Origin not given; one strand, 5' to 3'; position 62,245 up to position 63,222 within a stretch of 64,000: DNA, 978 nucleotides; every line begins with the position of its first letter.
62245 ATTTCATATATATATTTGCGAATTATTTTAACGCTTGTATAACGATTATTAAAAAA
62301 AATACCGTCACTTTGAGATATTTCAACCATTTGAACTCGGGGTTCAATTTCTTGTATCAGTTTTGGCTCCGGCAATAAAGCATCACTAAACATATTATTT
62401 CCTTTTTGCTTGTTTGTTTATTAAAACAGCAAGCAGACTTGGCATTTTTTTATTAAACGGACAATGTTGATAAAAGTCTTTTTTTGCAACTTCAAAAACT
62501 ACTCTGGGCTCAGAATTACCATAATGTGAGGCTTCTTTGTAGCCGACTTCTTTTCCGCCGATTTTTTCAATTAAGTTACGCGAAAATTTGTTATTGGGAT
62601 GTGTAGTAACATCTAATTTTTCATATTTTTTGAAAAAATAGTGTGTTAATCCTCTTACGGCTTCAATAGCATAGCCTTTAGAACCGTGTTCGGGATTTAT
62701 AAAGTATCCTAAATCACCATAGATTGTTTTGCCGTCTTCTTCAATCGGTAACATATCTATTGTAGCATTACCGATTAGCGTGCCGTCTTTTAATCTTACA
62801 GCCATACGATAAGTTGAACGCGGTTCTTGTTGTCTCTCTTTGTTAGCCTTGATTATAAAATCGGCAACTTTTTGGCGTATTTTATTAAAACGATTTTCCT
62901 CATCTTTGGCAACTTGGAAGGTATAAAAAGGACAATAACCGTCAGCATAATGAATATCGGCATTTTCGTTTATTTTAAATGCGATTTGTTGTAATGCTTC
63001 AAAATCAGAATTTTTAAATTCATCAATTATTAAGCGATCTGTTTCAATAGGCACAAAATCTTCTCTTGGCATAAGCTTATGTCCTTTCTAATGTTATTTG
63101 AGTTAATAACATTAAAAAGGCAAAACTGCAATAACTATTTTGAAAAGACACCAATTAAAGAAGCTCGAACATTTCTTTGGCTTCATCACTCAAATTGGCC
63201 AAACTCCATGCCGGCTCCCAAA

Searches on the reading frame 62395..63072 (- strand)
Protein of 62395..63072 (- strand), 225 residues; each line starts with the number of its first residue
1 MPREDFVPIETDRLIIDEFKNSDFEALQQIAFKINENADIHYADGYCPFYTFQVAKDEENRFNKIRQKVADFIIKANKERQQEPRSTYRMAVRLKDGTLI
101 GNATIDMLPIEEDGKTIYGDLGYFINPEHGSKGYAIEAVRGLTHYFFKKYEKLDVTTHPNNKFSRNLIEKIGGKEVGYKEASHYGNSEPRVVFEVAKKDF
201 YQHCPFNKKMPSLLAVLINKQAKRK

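Call 31: find_encoding_contigs(protein=window:62395-63072:-, flank=10000, max_places=1)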
Protein window:62395-63072:- (225 aa): no gene with exactly this product is on record in the collection.
